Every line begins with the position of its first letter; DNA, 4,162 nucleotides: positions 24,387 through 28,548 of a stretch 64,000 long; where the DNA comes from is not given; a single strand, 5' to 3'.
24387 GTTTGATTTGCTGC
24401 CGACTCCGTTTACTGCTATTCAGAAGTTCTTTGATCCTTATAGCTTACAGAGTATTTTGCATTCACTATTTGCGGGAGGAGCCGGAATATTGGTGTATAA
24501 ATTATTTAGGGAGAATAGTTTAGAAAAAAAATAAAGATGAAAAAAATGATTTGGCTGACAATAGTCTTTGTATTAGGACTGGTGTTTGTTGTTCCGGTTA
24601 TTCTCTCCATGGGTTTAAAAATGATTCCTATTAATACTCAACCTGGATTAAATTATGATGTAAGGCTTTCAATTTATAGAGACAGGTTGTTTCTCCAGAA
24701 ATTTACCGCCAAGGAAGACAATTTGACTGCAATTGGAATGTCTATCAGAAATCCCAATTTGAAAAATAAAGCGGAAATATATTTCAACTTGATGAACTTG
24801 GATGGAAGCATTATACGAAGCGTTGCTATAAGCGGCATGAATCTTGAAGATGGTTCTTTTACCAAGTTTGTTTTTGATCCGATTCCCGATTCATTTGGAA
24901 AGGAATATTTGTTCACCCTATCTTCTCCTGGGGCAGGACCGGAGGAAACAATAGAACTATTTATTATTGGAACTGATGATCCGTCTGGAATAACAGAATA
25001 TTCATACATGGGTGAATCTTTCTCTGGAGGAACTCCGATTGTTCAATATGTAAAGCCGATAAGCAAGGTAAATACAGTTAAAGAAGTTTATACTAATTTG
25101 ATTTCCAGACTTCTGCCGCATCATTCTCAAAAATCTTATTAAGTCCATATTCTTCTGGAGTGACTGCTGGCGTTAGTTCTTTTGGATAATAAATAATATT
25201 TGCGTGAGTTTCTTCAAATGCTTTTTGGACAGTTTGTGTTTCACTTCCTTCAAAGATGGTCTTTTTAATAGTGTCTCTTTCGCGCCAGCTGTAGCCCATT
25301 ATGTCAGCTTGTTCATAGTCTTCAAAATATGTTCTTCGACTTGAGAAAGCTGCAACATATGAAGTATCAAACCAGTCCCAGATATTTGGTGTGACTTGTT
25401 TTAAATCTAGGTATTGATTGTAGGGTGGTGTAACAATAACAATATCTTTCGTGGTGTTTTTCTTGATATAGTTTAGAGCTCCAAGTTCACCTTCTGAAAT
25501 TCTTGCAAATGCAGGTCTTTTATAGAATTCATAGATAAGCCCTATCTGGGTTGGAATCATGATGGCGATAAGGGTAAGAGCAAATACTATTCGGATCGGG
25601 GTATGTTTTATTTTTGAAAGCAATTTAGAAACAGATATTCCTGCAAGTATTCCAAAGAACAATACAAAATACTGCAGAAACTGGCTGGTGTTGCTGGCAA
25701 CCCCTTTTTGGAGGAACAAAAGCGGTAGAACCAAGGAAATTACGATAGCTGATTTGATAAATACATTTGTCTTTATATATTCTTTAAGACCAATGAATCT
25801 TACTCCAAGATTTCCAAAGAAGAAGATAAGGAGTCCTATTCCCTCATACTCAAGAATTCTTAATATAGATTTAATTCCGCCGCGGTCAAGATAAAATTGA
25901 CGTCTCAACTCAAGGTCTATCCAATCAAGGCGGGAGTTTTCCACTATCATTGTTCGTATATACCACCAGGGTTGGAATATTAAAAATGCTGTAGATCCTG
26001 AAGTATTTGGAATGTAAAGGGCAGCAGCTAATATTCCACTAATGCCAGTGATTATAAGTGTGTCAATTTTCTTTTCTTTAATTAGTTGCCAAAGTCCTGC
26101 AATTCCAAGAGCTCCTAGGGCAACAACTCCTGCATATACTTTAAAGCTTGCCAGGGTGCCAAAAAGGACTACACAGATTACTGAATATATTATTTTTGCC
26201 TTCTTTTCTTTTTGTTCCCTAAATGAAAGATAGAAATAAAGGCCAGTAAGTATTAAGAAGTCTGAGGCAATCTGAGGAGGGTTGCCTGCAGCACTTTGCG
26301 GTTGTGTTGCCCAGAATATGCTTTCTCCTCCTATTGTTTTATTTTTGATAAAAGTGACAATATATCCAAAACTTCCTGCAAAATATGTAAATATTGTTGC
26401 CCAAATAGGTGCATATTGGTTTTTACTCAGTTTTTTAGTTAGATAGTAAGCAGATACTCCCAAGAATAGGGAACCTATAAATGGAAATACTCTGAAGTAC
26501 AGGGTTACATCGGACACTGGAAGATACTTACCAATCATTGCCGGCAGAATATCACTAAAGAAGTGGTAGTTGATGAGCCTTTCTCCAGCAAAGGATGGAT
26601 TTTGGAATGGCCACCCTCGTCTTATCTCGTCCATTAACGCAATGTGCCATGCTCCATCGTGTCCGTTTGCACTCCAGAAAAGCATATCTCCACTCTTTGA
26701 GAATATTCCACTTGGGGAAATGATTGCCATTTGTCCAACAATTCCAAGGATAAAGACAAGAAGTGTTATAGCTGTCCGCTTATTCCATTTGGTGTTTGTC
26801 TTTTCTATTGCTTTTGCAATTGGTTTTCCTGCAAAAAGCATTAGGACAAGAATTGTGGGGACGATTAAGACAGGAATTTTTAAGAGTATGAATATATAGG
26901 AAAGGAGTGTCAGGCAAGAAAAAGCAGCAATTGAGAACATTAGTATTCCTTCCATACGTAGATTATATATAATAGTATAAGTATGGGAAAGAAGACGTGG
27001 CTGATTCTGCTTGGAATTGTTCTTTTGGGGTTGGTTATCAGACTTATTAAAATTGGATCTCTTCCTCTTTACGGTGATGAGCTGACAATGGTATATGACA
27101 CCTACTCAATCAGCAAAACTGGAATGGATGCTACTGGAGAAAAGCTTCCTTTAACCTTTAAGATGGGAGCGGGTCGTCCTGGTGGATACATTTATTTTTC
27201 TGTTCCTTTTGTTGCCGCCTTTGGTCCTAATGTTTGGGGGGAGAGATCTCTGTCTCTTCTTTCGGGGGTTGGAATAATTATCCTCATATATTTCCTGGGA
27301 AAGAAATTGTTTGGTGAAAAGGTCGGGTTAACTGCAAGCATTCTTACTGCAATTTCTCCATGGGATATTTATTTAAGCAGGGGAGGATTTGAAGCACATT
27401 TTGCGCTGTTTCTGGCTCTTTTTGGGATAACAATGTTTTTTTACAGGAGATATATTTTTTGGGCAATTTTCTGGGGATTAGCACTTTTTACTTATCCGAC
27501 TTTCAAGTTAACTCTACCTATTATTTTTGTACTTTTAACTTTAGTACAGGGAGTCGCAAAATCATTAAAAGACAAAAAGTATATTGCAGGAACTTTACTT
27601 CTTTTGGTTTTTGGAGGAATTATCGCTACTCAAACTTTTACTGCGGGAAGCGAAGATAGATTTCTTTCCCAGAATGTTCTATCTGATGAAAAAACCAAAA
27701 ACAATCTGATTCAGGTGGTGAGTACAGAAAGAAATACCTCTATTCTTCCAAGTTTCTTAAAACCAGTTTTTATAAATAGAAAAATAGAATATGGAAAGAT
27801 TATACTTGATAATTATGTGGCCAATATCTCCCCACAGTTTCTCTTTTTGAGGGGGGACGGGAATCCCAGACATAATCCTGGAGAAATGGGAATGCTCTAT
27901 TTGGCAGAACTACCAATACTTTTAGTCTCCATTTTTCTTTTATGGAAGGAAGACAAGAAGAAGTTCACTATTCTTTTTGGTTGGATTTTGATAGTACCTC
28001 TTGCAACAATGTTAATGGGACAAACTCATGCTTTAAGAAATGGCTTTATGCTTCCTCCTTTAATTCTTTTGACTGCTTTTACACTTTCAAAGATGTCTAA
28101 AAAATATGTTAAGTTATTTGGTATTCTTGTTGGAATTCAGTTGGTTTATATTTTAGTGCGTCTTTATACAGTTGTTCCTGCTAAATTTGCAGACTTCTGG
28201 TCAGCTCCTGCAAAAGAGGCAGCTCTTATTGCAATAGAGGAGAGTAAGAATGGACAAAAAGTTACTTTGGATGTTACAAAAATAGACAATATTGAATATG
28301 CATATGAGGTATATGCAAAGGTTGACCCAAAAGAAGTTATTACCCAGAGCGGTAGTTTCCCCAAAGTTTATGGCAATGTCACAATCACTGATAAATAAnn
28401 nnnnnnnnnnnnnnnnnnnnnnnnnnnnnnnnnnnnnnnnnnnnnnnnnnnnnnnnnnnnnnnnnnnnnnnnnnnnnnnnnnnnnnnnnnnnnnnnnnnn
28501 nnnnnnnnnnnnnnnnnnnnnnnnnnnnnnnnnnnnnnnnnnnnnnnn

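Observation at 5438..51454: Hyper-expanded arsenal of about 22 GT-C-like polytopic membrane glycosyltransferases in one locus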

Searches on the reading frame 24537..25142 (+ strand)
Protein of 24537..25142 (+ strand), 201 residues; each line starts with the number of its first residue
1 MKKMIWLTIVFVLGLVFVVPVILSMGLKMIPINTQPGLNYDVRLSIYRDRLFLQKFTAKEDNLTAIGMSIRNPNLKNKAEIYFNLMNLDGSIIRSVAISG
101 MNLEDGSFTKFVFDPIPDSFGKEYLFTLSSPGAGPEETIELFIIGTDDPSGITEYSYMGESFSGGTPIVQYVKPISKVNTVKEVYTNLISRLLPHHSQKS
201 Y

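Call 6: search_protein_families(library=pfam, proteins=[window:24537-25142:+], max_evalue=0.01)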
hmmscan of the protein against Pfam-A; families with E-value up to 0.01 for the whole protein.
window:24537-25142:+ (201 aa): 0 families

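Call 16: search_protein_families(library=pfam, proteins=[window:24537-25142:+], max_evalue=5)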
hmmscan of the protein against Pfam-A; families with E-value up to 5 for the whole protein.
window:24537-25142:+ (201 aa): 0 families

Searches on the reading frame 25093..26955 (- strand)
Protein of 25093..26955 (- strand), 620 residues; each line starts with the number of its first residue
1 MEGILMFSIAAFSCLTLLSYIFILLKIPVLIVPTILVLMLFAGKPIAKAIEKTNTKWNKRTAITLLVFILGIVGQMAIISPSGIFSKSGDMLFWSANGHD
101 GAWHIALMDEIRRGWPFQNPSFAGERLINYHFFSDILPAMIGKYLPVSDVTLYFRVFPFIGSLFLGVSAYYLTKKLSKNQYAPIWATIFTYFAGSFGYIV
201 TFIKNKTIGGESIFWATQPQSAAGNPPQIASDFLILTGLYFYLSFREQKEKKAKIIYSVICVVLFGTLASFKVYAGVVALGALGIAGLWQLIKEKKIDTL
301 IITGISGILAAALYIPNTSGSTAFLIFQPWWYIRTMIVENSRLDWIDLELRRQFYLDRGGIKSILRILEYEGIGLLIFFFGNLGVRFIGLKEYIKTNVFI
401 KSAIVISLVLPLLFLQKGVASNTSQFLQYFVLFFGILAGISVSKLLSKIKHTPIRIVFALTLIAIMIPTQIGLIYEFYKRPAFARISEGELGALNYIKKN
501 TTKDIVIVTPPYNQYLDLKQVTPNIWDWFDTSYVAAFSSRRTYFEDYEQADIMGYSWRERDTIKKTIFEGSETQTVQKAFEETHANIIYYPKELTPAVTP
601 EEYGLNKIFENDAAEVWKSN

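Call 5: search_protein_families(library=pfam, proteins=[window:25093-26955:-], max_evalue=0.01)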
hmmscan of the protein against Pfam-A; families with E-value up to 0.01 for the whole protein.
window:25093-26955:- (620 aa): 1 family
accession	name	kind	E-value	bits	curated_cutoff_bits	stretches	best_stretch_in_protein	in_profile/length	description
PF19554.4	DUF6077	-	0.0068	15.7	27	1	239-311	273-344/354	Family of unknown function (DUF6077)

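Call 16: search_protein_families(library=pfam, proteins=[window:25093-26955:-], max_evalue=5)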
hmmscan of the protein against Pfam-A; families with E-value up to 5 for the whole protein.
window:25093-26955:- (620 aa): 4 families
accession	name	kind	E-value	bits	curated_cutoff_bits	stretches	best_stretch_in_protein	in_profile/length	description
PF19554.4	DUF6077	-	0.0068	15.7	27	1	239-311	273-344/354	Family of unknown function (DUF6077)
PF20604.3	DUF6798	-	0.12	12.6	26.9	1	492-514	5-27/61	Domain of unknown function (DUF6798)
PF18632.6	DUF5630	-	0.13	12.1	25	1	172-252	23-81/218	Family of unknown function (DUF5630)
PF20556.3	DUF6768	-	2.5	8.3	27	1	233-275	53-95/123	Family of unknown function (DUF6768)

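Call 17: search_protein_families(library=ncbifam, proteins=[window:25093-26955:-], max_evalue=0.1)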
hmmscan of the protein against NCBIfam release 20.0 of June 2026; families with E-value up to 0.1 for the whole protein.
window:25093-26955:- (620 aa): 0 families

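Call 21: find_homologous_proteins(query=window:25093-26955:-, max_evalue=0.001)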
Query window:25093-26955:- (620 aa): 617 proteins with E <= 0.001 among 8000 candidates; the best 120 are listed.
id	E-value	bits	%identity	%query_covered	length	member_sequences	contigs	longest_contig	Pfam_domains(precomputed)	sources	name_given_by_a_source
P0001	0.0e+0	1279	92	99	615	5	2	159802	-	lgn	-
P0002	0.0e+0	1214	87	99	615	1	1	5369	-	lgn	-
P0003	0.0e+0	1177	83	99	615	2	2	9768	-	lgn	-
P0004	0.0e+0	1148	81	99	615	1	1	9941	-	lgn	-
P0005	0.0e+0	1131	80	100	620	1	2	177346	-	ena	-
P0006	0.0e+0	1120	79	100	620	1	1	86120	-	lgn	-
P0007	0.0e+0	1117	80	99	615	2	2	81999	-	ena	-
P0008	0.0e+0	1114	80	99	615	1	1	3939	-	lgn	-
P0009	0.0e+0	1086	76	100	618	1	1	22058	-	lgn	-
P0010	3.1e-286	969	70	99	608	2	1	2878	-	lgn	-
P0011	6.3e-279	945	67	99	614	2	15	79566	-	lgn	-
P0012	3.1e-277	939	66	99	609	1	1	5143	-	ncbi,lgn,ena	-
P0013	3.6e-274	929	67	99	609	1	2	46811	-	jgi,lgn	-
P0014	3.0e-273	926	66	95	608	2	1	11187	-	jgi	-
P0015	1.2e-272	924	66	98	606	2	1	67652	-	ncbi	-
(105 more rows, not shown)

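Call 24: search_solved_structures(query=A1, max_evalue=1)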
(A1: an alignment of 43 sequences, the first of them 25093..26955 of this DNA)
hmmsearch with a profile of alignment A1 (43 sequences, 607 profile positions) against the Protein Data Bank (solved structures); distinct sequences matched with E-value up to 1: 0.

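Call 32: predict_structure(alignment_id=A1)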
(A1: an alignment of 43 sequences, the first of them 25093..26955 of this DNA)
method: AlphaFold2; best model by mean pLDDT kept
length: 620 residues; sequences in the alignment: 43
mean_pLDDT: 86.0   pTM: 0.87
mean pLDDT of the five models: 86.0, 84.7, 84.1, 83.6, 81.5
residues with pLDDT >= 90: 274; 70-90: 289; 50-70: 50; < 50: 7
segments of 3 or more residues with pLDDT < 50: 320-323
pLDDT, mean of each block of 10 residues (from residue 1): 90 90 82 87 87 84 94 83 84 74 89 87 85 84 87 88 95 94 94 72 56 62 77 96 95 95 94 90 96 95 96 69 68 77 76 84 84 83 86 92 93 72 80 94 92 90 81 72 88 96 93 80 79 89 83 81 94 96 94 94 96 93
secondary structure, 60 per line:
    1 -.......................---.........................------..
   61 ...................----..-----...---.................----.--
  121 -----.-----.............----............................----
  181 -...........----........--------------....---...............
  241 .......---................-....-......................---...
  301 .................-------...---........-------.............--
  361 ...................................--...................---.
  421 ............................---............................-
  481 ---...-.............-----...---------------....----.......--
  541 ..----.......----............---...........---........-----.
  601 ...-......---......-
elements in order: H2-24 H28-52 H59-79 E91-93 H97-113 H132-144 H149-176 H182-192 H197-204 H219-222 H226-247 H251-266 H268-271 H273-294 H298-317 E325-327 H331-338 H346-358 H361-395 H398-413 E414-416 H420-448 H452-479 E484-486 H488-500 E506-508 H532-538 H547-553 H558-569 H573-583 E587-591 H600-603 E605-610 E614-619

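Call 61: search_protein_representatives(alignment_id=A1)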
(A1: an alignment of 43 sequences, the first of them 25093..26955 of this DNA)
Query: 43 sequences, 607 profile positions. Proteins with E-value up to 0.001 (for the whole library): 1674; up to 1e-10: 1284; up to 1e-30: 869. The best 150 are listed.
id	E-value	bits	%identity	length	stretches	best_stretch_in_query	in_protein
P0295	3.5e-219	745.8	-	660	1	2-607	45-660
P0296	2.3e-198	677.0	-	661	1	7-606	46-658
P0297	2.0e-188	644.2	-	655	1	2-607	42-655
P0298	8.0e-188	642.2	-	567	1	56-606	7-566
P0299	6.7e-185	632.6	-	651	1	4-606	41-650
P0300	2.5e-183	627.4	-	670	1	3-607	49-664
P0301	1.6e-179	614.8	-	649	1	2-606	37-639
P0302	4.1e-175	600.2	-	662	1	5-606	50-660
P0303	4.4e-175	600.1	-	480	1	2-421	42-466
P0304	5.4e-167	573.4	-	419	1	197-604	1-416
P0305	8.3e-163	559.6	-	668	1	2-606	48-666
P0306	1.7e-158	545.3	-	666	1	4-606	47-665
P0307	8.3e-152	523.3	-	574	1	45-606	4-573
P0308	4.8e-146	504.2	-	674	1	4-606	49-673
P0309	5.1e-144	497.5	-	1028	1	36-606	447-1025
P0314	1.4e-139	482.9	-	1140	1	5-605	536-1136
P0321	3.1e-137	475.1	-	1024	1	56-606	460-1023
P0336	4.8e-125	434.9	-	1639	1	3-605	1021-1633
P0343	5.6e-121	421.4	-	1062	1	53-605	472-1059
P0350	8.2e-119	414.3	-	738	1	2-606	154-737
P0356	7.7e-115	401.2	-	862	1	3-605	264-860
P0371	3.5e-106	372.5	-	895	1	57-605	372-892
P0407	5.7e-93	328.9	-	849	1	26-606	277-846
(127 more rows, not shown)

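Call 62: search_protein_families(library=pfam, proteins=[P0309, P0314, P0321, P0336, P0343, P0350, P0356, P0371, P0407], max_evalue=0.01)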
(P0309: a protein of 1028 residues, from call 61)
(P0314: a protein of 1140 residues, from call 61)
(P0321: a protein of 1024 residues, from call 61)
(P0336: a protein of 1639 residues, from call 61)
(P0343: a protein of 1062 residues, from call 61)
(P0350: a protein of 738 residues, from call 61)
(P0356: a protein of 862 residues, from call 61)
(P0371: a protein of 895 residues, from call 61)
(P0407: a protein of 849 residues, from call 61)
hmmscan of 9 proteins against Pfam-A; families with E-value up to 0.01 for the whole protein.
P0309 (1028 aa): 0 families

P0314 (1140 aa): 0 families

P0321 (1024 aa): 1 family
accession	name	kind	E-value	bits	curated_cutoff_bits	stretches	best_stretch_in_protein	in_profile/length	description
PF09527.15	ATPase_gene1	-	0.009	16.5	26.6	1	832-861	9-38/54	Putative F0F1-ATPase subunit Ca2+/Mg2+ transporter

P0336 (1639 aa): 2 families
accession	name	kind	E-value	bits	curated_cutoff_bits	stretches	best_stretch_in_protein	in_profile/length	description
PF13440.11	Polysacc_synt_3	-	9.5e-55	186.3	23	1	50-333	2-283/293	Polysaccharide biosynthesis protein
PF01943.22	Polysacc_synt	-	3.6e-27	95.9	28.2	1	27-294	3-274/274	Polysaccharide biosynthesis protein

P0343 (1062 aa): 0 families

P0350 (738 aa): 0 families

P0356 (862 aa): 0 families

P0371 (895 aa): 0 families

P0407 (849 aa): 0 families

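Call 68: fold_search(model_id=the predicted structure, library=pdb)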
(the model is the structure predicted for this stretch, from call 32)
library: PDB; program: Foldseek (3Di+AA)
matches with E <= 10: 460; with E <= 0.001: 19
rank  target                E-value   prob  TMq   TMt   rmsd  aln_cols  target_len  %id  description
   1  9n9j_I                1.4e-09  1.00  0.48  0.43  14.7       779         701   11  Structure of a GRP94 folding intermediate engaged with a CCDC134- and FKBP11-bound secretory translocon (released 2025-11-19)
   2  8b6l_I                2.1e-09  1.00  0.47  0.44  14.3       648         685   13  Subtomogram average of the human Sec61-TRAP-OSTA-translocon (released 2022-12-07)
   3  8agb_A                5.6e-09  1.00  0.53  0.51  12.9       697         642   10  Structure of yeast oligosaccharylransferase complex with lipid-linked oligosaccharide bound (released 2022-12-07)
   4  8agc_A                7.6e-09  1.00  0.51  0.46  13.5       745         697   10  Structure of yeast oligosaccharylransferase complex with lipid-linked oligosaccharide and non-acceptor peptide bound (released 2022-12-07)
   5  8age_A                8.7e-09  1.00  0.51  0.49  12.0       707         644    9  Structure of yeast oligosaccharylransferase complex with acceptor peptide bound (released 2022-12-07)
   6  7e9s_A                9.1e-09  1.00  0.48  0.36  15.0       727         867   12  Archaeal oligosaccharyltransferase AglB from Archaeoglobus fulgidus in complex with an inhibitory peptide and a dolich (released 2021-09-08)
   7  7oci_F                1.4e-08  1.00  0.52  0.50  10.8       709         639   10  Cryo-EM structure of yeast Ost6p containing oligosaccharyltransferase complex (released 2022-02-16)
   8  6s7o_A                1.5e-08  1.00  0.50  0.47  13.8       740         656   11  Cryo-EM structure of human oligosaccharyltransferase complex OST-A (released 2019-12-18)
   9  8pn9_A                1.9e-08  1.00  0.50  0.48  14.2       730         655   11  Structure of human oligosaccharyltransferase OST-A complex bound to NGI-1 (released 2024-05-08)
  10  6ezn_F                3.2e-08  1.00  0.50  0.48  13.4       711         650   10  Cryo-EM structure of the yeast oligosaccharyltransferase (OST) complex (released 2018-01-17)
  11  3waj                  3.6e-08  1.00  0.47  0.38  15.0       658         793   13  Crystal structure of the Archaeoglobus fulgidus oligosaccharyltransferase (O29867_ARCFU) complex with Zn and sulfate (released 2013-10-30)
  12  6c26_A                9.3e-08  1.00  0.50  0.48  14.0       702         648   10  The Cryo-EM structure of a eukaryotic oligosaccharyl transferase complex (released 2018-01-31)
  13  6gxc_A                3.2e-07  1.00  0.46  0.41  16.6       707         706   11  Bacterial oligosaccharyltransferase PglB in complex with an inhibitory peptide and a reactive lipid-linked oligosaccha (released 2018-11-14)
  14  7zlh_A                4.0e-07  1.00  0.43  0.41  12.9       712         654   12  Cryo-EM structure of C-mannosyltransferase CeDPY19, in apo state, bound to CMT2-Fab and anti-Fab nanobody (released 2023-01-11)
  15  3rce_A                4.6e-07  1.00  0.48  0.45  16.1       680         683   12  Bacterial oligosaccharyltransferase PglB (released 2011-06-15)
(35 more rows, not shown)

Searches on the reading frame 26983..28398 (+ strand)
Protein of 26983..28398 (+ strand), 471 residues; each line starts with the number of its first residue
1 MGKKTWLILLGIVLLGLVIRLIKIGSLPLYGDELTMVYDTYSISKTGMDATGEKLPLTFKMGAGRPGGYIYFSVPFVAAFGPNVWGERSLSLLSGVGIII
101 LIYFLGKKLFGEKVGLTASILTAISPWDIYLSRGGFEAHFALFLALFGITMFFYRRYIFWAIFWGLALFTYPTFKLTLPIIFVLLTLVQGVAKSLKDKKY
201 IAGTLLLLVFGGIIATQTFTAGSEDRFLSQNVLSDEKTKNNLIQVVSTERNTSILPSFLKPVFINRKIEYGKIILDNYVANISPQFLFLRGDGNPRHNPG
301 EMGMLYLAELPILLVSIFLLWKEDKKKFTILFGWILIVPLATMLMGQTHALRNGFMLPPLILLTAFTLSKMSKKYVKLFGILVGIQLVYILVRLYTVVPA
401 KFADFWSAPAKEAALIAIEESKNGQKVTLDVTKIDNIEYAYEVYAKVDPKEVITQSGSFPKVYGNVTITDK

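Call 5: search_protein_families(library=pfam, proteins=[window:26983-28398:+], max_evalue=0.01)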
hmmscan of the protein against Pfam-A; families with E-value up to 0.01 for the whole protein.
window:26983-28398:+ (471 aa): 1 family
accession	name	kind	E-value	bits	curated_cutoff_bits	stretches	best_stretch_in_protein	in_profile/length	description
PF13231.12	PMT_2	-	6.8e-07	30.1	26.1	1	76-210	13-154/160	Dolichyl-phosphate-mannose-protein mannosyltransferase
